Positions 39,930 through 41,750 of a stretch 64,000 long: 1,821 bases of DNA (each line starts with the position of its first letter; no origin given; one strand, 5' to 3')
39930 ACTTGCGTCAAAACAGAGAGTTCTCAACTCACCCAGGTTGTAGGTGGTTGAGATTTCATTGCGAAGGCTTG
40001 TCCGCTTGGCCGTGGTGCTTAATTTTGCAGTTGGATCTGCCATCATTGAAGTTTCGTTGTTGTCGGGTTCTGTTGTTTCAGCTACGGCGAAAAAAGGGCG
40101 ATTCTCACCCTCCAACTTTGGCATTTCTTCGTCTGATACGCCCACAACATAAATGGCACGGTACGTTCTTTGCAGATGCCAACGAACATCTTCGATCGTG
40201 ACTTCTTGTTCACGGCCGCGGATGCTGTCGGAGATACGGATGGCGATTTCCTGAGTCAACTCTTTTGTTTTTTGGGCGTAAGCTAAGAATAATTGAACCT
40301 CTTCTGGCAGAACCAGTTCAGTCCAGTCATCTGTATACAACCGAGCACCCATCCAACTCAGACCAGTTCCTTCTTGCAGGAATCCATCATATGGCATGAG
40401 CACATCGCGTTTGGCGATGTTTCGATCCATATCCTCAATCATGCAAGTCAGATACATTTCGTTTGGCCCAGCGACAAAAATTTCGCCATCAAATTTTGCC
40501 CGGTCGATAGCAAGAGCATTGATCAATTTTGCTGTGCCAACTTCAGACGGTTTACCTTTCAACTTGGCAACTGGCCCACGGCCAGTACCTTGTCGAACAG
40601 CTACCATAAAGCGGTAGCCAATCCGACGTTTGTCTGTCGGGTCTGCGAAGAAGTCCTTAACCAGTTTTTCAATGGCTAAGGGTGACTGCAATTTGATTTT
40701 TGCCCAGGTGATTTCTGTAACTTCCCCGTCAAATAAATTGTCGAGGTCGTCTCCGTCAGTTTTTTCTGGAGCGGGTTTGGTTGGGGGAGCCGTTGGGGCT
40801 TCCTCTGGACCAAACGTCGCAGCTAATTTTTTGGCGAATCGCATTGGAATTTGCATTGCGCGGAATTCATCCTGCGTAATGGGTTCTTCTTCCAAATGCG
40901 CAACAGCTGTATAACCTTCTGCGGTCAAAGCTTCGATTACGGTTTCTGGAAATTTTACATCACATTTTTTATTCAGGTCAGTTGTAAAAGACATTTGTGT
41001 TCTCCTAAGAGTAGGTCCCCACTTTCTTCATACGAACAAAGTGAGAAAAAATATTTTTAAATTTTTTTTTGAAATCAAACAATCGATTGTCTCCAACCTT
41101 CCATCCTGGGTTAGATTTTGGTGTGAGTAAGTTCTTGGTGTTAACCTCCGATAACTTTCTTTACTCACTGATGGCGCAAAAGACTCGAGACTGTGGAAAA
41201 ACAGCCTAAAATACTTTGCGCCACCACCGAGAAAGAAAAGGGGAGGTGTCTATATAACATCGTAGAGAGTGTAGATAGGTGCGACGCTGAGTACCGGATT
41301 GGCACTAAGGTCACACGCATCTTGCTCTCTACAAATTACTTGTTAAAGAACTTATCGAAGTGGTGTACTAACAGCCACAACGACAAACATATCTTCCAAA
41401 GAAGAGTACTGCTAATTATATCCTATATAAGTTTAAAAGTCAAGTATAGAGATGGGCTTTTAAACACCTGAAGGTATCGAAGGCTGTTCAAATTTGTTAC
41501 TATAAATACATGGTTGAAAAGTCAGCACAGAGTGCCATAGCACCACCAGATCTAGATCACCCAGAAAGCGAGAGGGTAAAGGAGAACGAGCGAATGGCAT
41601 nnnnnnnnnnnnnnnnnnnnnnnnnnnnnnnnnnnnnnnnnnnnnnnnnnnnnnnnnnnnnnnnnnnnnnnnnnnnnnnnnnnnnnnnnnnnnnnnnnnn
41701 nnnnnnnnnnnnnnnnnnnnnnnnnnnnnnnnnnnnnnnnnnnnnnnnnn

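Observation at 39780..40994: Divergently transcribed partner with a C-terminal effector-associated-domain-like adaptor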

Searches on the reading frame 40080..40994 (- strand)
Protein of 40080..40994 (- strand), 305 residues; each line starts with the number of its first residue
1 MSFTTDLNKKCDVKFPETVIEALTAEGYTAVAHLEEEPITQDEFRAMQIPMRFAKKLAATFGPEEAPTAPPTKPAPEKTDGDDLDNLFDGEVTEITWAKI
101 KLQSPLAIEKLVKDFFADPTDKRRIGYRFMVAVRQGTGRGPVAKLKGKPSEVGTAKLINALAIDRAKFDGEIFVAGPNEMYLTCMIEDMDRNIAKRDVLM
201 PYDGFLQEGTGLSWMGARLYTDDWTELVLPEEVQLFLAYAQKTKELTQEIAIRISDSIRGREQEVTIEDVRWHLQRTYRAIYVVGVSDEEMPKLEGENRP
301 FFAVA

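Call 26: find_related_loci(query=A2, collection=genome_contigs, flank=10000)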
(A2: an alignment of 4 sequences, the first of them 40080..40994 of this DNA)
Query A2 (305 aa) in genome_contigs; peptide patterns used: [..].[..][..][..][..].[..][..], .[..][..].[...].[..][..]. (x = any residue, [..] = any of these).
93 stretches matched a pattern; 1 encode a relative of the query (tblastn E <= 1e-3); 1 distinct loci.
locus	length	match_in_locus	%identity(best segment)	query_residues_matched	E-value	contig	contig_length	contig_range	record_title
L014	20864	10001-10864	40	16-303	7e-59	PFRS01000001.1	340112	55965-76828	MAG: Candidatus Pacebacteria bacterium CG_4_9_14_0_2_um_filter_40_15 CG_4_9_14_0.2_um_filter_scaffold_0_c, whole genome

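Call 30: search_protein_representatives(alignment_id=A2)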
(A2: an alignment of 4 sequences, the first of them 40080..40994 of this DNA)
Query: 4 sequences, 306 profile positions. Proteins with E-value up to 0.001 (for the whole library): 6; up to 1e-10: 5; up to 1e-30: 4. The best 6 are listed.
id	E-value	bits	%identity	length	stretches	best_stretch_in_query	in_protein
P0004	2.2e-162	555.9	-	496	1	1-305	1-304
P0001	5.4e-158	541.5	-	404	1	10-305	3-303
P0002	1.5e-153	526.8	-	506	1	1-306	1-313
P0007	6.3e-98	344.2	-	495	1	2-305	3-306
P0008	4.1e-18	82.1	-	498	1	1-299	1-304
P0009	7.3e-05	38.5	-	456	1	69-252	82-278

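Call 32: search_protein_families(library=pfam, proteins=[P0007, P0008, P0009], max_evalue=0.1)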
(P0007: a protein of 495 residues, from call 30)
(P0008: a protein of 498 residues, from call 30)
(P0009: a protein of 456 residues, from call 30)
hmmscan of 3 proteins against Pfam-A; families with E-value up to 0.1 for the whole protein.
P0007 (495 aa): 1 family
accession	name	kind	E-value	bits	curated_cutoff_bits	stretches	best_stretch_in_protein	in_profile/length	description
PF19960.5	EAD7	-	3.2e-16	59.3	32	1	430-491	1-62/62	Effector-associated domain 7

P0008 (498 aa): 1 family
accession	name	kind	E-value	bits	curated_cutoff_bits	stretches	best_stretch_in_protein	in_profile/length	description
PF19960.5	EAD7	-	2.5e-15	56.5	32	1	433-494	1-62/62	Effector-associated domain 7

P0009 (456 aa): 0 families

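Call 33: find_encoding_contigs(protein=P0007, flank=10000, max_places=4)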
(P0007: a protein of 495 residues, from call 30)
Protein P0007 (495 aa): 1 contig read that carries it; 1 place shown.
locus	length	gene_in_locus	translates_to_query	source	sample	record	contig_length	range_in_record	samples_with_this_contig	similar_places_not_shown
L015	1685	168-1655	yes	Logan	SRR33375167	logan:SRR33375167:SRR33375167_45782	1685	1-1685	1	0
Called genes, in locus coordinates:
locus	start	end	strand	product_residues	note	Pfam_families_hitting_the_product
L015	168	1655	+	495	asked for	PF19960:EAD7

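Call 34: find_encoding_contigs(protein=P0008, flank=10000, max_places=4)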
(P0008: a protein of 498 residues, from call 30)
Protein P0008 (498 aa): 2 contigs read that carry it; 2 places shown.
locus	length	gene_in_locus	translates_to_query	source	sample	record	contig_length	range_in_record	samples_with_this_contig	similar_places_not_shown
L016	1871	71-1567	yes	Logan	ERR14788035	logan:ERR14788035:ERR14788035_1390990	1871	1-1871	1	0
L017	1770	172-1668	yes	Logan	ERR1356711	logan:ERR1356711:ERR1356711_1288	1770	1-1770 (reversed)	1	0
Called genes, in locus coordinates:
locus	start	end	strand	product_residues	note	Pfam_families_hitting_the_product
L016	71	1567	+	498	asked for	PF19960:EAD7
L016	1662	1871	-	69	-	?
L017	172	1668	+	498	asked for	PF19960:EAD7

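Call 35: find_encoding_contigs(protein=P0009, flank=10000, max_places=4)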
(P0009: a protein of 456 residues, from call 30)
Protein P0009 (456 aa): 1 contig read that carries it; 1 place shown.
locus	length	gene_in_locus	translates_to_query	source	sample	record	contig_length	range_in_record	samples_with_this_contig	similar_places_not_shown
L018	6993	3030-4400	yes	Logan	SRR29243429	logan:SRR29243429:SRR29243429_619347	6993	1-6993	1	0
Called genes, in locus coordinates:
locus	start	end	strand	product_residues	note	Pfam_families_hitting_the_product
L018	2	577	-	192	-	?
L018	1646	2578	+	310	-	-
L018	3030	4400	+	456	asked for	-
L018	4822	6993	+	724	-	?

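Call 44: find_homologous_proteins(query=A5, max_evalue=0.01)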
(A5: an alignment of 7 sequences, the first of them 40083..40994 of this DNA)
Query A5 (7 sequences) (304 aa, profile of the alignment): 3 proteins with E <= 0.01 among 8000 candidates.
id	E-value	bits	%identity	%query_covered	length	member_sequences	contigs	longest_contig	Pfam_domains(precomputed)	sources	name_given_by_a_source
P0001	3.1e-134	465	100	100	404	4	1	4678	PF19960.7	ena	-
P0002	3.1e-124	432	68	94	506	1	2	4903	PF19960.7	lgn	-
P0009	3.6e-98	347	34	22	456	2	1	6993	-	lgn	-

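Call 60: predict_structure(alignment_id=A5)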
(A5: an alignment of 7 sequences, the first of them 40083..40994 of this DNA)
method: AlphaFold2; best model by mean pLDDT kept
length: 304 residues; sequences in the alignment: 7
mean_pLDDT: 73.0   pTM: 0.44
mean pLDDT of the five models: 73.0, 65.8, 65.4, 58.6, 56.9
residues with pLDDT >= 90: 38; 70-90: 165; 50-70: 63; < 50: 38
segments of 3 or more residues with pLDDT < 50: 64-83, 90-92, 207-210, 297-304
pLDDT, mean of each block of 10 residues (from residue 1): 79 81 82 77 71 72 44 31 49 73 90 92 89 88 83 94 83 76 82 59 51 55 68 83 80 82 85 86 74 50 28
secondary structure, 60 per line:
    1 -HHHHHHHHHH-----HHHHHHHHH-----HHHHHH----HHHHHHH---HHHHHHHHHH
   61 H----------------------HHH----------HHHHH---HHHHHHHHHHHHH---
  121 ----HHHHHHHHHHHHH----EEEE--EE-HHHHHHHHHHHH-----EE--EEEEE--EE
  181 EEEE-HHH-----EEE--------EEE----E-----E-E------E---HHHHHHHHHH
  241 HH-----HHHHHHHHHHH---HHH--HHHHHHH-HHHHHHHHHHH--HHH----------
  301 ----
elements in order: H2-11 H17-25 H31-36 H41-47 H51-61 H97-101 H105-117 H125-137 E142-145 H151-162 E172-176 E179-184 E194-196 E205-207 H231-242 H248-258 H267-273 H275-285

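Call 76: fold_search(model_id=the predicted structure, library=viral)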
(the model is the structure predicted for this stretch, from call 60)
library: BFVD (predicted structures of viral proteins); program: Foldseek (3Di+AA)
matches with E <= 10: 23; with E <= 0.001: 0
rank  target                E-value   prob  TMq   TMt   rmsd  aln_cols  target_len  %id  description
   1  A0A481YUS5            1.3e+00  0.07  0.16  0.13  15.1       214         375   10  Protein kinase [Marseillevirus LCMAC103]
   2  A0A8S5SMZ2            1.8e+00  0.06  0.10  0.18  14.8       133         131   20  Tho1/MOS11 C-terminal domain [Siphoviridae sp. ct7Qv4]
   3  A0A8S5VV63            2.9e+00  0.05  0.12  0.13  13.1       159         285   15  (no name in the UniProt tables at hand)
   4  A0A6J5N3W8            3.7e+00  0.05  0.12  0.11  15.0       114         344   18  ATP-dependent Clp protease proteolytic subunit [uncultured Caudovirales phage]
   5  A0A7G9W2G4            4.4e+00  0.04  0.10  0.20  15.8       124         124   18  (no name in the UniProt tables at hand)
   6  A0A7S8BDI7            4.6e+00  0.03  0.11  0.16  19.0       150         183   13  Uncharacterized protein [Medusavirus stheno T3]
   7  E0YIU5                4.8e+00  0.02  0.09  0.05  18.4       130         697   12  DOD-type homing endonuclease domain-containing protein [Lactococcus phage 949]
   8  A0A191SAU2            5.7e+00  0.02  0.14  0.11  24.0       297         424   13  (no name in the UniProt tables at hand)
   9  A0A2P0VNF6            6.0e+00  0.01  0.08  0.11  17.9       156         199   15  Uncharacterized protein [Tetraselmis virus 1]
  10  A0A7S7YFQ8            6.3e+00  0.03  0.12  0.13  13.2       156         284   17  PIN domain-containing protein [Medusavirus stheno T3]
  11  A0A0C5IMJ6            6.6e+00  0.03  0.06  0.05  14.2        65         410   23  (no name in the UniProt tables at hand)
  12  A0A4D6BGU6            6.6e+00  0.02  0.10  0.15  18.9       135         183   19  (no name in the UniProt tables at hand)
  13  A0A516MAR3            6.6e+00  0.01  0.10  0.07  22.3       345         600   11  (no name in the UniProt tables at hand)
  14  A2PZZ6                7.3e+00  0.02  0.11  0.08  16.9       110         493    6  GfV-D3-ORF1 [Ichnoviriform fumiferanae]
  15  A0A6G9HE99            7.3e+00  0.01  0.10  0.06  15.6       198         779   12  DNA-directed RNA polymerase [Dikerogammarus haemobaphes virus 1]
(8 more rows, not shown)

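Call 91: search_protein_families(library=pfam, proteins=[L018:1646-2575:+, L018:4822-6993:+, L018:2-577:-], max_evalue=0.01)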
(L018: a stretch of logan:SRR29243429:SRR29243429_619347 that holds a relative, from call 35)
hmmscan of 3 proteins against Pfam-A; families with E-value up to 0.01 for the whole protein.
L018:1646-2575:+ (310 aa): 0 families

L018:4822-6993:+ (724 aa): 2 families
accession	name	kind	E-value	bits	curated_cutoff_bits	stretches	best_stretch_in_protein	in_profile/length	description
PF07889.17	DUF1664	-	7.4e-05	23.2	34.6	0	519-593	48-121/124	Protein of unknown function (DUF1664)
PF14346.11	DUF4398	-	0.0042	18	27.9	1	410-475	3-67/78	Domain of unknown function (DUF4398)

L018:2-577:- (192 aa): 1 family
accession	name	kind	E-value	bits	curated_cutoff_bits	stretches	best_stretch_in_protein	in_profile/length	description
PF08443.16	RimK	-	1.3e-06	28.6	21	1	122-190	27-94/188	RimK-like ATP-grasp domain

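Call 98: find_related_loci(query=A2, collection=viral_contigs, flank=5000)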
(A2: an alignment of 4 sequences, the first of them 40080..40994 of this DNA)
Query A2 (305 aa) in viral_contigs; peptide patterns used: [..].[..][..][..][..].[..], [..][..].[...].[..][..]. (x = any residue, [..] = any of these).
117 stretches matched a pattern, but none encodes a relative of the query by tblastn (E <= 1e-3).

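Call 110: search_solved_structures(query=A5, max_evalue=10)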
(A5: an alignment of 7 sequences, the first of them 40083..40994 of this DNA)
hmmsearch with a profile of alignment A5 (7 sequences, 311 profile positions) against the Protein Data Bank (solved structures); distinct sequences matched with E-value up to 10: 0.

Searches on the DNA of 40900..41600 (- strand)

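Call 52: search_rna_families(source=window, start=40900, end=41600, threshold=evalue, max_evalue=1, show_alignments=2)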
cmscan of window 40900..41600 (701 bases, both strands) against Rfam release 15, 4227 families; matches with E-value up to 1: 1.
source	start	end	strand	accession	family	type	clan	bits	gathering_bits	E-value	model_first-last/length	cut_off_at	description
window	41017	41067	-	RF02431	SpF22_sRNA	Gene; sRNA;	-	17.3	55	0.98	82-133/140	no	Streptococcus sRNA SpF22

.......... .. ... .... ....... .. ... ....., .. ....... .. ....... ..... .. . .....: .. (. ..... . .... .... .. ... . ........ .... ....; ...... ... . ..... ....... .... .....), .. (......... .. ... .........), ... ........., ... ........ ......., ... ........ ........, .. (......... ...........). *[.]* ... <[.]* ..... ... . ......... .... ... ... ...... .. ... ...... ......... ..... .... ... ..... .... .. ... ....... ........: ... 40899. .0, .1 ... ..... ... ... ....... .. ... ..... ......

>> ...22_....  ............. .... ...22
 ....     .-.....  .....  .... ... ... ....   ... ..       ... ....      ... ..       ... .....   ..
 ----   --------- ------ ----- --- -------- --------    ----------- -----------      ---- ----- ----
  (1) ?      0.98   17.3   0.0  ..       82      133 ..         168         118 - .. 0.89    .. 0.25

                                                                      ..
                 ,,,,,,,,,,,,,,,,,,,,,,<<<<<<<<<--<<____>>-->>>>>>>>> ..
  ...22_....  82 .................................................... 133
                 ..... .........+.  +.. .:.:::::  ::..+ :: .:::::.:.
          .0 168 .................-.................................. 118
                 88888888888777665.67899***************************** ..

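Call 96: search_dna_similar(query=window:41060-41412:-, collection=phages, mode=distant, max_evalue=0.01)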
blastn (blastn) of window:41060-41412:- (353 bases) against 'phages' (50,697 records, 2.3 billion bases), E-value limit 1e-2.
No match.
